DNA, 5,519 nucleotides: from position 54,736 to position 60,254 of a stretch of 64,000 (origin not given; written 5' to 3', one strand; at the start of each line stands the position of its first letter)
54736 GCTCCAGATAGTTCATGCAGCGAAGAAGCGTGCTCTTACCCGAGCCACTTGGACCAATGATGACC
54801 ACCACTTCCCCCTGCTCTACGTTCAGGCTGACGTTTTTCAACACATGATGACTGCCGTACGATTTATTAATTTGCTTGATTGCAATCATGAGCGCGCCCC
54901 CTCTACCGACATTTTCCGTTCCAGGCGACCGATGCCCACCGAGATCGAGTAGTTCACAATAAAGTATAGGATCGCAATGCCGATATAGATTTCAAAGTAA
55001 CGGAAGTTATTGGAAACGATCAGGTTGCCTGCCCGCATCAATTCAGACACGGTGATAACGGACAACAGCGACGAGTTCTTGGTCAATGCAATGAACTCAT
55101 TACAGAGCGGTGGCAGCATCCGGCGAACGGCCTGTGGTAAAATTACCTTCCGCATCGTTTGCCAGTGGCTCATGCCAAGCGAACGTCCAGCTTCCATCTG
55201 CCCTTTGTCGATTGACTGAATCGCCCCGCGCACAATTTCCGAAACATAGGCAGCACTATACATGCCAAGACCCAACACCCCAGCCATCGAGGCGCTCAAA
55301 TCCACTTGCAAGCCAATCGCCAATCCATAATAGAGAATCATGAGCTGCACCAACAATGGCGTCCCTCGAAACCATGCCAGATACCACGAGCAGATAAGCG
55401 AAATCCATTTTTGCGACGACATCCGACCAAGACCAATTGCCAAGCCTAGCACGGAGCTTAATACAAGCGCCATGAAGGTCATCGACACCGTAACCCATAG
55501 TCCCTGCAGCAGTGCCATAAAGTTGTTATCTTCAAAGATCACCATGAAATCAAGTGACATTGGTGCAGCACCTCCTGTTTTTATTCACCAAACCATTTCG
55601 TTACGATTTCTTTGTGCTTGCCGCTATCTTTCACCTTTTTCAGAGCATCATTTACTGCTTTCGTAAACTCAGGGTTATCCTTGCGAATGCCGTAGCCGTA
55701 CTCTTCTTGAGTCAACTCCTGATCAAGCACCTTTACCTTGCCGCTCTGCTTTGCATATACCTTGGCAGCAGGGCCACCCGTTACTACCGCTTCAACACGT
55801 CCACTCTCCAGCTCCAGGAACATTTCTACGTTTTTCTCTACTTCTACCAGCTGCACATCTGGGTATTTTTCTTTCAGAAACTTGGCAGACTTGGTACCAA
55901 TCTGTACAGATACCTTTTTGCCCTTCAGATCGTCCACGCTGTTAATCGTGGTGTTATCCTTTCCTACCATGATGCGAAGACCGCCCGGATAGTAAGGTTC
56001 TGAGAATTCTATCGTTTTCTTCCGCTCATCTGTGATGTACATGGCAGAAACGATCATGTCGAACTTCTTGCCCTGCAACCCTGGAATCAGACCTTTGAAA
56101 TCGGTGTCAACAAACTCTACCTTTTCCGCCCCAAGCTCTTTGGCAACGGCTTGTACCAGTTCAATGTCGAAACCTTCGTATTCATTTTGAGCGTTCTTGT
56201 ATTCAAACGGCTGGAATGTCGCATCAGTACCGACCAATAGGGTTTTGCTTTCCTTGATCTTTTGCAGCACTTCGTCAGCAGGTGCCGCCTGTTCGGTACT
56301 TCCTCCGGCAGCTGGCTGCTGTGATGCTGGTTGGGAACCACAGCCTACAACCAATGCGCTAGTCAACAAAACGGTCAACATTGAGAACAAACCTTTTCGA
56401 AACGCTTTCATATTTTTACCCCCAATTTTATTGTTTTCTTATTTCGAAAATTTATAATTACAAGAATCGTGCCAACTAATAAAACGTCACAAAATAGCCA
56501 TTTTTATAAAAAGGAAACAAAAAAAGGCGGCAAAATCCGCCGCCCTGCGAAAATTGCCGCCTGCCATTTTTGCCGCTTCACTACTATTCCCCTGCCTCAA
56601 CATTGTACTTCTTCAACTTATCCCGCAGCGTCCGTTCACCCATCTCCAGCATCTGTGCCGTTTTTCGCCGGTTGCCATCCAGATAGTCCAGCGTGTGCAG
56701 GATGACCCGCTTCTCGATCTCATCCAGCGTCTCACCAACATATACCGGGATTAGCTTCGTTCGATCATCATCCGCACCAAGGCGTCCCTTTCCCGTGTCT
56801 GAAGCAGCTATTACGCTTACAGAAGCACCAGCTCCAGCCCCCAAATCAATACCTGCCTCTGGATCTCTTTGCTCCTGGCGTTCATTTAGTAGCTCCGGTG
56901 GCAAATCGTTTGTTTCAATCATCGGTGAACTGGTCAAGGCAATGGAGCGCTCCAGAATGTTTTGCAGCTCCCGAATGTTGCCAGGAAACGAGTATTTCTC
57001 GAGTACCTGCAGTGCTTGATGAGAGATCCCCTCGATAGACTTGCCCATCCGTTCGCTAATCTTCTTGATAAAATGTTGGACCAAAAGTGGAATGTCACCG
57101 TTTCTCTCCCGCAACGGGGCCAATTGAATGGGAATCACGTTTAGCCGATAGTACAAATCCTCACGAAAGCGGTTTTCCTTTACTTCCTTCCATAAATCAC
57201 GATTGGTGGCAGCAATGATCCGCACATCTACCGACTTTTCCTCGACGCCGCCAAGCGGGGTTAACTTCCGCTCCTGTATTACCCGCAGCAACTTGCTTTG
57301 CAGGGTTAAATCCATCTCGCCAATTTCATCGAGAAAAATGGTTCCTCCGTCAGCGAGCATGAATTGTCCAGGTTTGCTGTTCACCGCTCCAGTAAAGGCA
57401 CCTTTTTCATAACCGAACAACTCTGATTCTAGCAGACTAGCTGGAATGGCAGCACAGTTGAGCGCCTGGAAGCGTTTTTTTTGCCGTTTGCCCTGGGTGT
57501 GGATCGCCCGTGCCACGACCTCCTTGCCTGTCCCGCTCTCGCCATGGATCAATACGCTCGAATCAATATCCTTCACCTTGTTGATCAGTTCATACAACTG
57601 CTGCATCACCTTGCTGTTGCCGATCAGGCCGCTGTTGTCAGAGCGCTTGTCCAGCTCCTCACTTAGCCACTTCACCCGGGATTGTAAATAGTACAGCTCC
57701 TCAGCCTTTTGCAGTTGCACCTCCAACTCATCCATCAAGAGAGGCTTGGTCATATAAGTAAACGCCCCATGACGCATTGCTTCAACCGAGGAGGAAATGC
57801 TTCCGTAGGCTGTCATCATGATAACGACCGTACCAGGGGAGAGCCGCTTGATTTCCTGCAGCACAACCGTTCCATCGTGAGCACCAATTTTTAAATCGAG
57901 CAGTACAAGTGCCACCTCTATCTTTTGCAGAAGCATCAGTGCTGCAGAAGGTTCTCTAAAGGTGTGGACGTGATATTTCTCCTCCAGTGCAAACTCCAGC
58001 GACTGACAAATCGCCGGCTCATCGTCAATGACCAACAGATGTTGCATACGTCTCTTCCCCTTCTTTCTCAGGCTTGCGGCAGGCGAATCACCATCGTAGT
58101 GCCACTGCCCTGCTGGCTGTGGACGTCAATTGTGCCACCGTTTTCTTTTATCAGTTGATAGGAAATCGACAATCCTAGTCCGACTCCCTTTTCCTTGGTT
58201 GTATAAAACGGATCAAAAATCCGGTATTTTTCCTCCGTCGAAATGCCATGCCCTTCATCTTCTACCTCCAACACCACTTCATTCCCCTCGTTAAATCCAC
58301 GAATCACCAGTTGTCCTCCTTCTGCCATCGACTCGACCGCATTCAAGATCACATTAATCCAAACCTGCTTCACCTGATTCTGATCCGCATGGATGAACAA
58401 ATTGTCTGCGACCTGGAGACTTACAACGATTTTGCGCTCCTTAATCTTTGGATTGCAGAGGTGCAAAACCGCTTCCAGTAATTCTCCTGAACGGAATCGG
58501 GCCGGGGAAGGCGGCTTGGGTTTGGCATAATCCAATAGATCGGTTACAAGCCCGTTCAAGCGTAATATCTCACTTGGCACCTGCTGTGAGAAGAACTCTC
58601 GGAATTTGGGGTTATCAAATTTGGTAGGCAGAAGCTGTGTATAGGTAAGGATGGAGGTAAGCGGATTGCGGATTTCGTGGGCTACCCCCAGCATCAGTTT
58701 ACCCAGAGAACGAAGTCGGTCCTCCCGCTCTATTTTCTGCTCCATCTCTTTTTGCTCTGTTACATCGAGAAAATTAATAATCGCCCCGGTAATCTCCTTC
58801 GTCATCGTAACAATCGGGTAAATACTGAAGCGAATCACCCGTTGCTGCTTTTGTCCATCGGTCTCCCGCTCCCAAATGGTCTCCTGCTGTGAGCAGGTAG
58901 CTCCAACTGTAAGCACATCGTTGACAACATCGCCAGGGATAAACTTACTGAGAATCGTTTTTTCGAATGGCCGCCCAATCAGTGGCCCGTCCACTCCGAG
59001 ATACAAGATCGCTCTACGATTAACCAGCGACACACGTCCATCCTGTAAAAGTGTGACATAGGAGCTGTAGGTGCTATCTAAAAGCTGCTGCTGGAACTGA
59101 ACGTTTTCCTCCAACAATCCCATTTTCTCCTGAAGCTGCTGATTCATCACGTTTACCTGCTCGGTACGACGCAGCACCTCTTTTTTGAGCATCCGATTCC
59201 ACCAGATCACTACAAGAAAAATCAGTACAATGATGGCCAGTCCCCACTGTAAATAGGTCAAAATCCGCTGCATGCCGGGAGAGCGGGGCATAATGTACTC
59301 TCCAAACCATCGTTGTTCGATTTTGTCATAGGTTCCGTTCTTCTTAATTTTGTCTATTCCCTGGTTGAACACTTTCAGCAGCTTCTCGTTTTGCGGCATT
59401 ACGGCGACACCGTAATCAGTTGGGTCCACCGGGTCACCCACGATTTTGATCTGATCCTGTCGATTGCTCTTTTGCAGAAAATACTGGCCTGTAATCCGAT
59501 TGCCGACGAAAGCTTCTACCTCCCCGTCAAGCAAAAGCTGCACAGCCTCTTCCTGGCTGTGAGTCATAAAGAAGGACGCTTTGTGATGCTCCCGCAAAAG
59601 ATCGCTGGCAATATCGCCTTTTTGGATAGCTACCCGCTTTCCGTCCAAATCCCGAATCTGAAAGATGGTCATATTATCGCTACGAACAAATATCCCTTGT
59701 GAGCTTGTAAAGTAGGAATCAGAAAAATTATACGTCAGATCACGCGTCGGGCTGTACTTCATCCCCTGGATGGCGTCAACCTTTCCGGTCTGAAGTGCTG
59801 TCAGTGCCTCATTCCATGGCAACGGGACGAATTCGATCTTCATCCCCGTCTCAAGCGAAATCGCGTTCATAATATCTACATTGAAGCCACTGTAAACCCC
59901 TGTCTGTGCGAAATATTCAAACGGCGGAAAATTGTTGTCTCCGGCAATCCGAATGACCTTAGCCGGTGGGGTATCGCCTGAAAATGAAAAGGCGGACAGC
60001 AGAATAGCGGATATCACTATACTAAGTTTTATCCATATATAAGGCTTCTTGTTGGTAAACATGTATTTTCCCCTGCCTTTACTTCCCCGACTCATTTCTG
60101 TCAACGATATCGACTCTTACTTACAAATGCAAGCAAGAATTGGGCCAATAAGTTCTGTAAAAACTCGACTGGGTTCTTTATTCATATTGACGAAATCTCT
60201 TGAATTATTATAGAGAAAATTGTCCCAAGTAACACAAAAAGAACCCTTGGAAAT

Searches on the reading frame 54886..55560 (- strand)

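Call 70: search_protein_families(library=pfam, proteins=[window:54886-55560:-], max_evalue=0.00001)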
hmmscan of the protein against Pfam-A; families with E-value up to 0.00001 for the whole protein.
window:54886-55560:- (224 aa): 1 family
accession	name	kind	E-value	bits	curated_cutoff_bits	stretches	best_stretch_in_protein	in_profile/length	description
PF00528.27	BPD_transp_1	-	6.5e-27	94.9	26.4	1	37-218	3-183/184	Binding-protein-dependent transport system inner membrane component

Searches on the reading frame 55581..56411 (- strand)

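Call 70: search_protein_families(library=pfam, proteins=[window:55581-56411:-], max_evalue=0.00001)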
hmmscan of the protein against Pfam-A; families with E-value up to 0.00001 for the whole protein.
window:55581-56411:- (276 aa): 2 families
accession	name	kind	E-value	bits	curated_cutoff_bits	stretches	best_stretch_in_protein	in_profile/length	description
PF00497.25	SBP_bac_3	-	2e-44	151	26.4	1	58-276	1-132/132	Bacterial extracellular solute-binding proteins, family 3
PF10613.14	Lig_chan-Glu_bd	-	1.7e-10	41.5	30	1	74-151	24-113/115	Ligated ion channel L-glutamate- and glycine-binding site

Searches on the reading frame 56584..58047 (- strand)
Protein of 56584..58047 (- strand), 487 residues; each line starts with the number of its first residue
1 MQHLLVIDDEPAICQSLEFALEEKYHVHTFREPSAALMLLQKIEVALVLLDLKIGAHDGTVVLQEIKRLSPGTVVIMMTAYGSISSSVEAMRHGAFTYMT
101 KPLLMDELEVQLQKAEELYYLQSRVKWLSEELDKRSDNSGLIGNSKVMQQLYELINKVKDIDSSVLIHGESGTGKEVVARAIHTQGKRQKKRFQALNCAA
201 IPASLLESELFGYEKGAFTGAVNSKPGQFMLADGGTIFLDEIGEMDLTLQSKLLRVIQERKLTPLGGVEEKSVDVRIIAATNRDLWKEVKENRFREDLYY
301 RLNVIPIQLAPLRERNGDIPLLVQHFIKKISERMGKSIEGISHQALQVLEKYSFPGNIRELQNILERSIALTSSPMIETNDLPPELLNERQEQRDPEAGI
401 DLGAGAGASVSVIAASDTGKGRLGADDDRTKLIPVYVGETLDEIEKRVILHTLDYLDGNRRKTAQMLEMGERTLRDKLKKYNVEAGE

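Call 70: search_protein_families(library=pfam, proteins=[window:56584-58047:-], max_evalue=0.00001)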
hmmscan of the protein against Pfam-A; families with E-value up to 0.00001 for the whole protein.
window:56584-58047:- (487 aa): 6 families
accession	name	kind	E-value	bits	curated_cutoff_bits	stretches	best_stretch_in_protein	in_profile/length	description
PF00158.32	Sigma54_activat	-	6e-74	247.7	20.2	1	141-308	1-168/168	Sigma-54 interaction domain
PF25601.1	AAA_lid_14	-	2.1e-28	98.4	27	1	313-396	1-84/87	AAA+ ATPase lid domain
PF14532.12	Sigma54_activ_2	-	2.3e-21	76.9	25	1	142-312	1-138/138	Sigma-54 interaction domain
PF00072.30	Response_reg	-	4.8e-21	75.4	30.2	1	5-110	2-108/111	Response regulator receiver domain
PF02954.25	HTH_8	-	1.2e-10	41.3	22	1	440-481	1-42/42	Bacterial regulatory protein, Fis family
PF07728.20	AAA_5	-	2.5e-08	34.4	22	1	165-292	2-129/139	AAA domain (dynein-related subfamily)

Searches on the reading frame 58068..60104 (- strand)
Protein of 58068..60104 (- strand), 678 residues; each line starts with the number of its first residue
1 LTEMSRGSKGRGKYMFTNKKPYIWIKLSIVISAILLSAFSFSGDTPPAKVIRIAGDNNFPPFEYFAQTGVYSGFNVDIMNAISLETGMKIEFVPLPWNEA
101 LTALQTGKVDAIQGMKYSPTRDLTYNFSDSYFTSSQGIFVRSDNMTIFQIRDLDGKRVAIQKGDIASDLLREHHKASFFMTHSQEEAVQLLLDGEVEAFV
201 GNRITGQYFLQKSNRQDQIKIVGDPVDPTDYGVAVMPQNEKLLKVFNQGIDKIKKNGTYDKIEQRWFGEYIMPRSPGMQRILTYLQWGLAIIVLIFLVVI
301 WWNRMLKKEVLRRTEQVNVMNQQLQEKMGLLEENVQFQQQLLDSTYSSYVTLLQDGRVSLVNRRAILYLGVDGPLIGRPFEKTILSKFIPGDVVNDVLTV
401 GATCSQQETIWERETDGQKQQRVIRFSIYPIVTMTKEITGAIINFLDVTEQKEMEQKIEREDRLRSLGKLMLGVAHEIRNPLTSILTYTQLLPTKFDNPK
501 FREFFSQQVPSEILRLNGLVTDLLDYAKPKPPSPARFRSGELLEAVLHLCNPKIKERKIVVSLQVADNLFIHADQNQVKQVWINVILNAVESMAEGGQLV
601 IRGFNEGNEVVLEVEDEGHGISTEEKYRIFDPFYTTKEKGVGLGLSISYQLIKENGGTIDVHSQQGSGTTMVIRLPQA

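Call 70: search_protein_families(library=pfam, proteins=[window:58068-60104:-], max_evalue=0.00001)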
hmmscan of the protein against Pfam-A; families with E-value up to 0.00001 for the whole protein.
window:58068-60104:- (678 aa): 3 families
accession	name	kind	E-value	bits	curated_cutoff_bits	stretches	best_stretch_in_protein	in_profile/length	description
PF00497.25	SBP_bac_3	-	9.3e-38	129.4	26.4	1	51-269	1-132/132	Bacterial extracellular solute-binding proteins, family 3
PF02518.31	HATPase_c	-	1.1e-22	81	26.4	1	574-677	2-109/111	Histidine kinase-, DNA gyrase B-, and HSP90-like ATPase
PF00512.31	HisKA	-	9e-12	45.3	26.9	1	468-529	3-63/66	His Kinase A (phospho-acceptor) domain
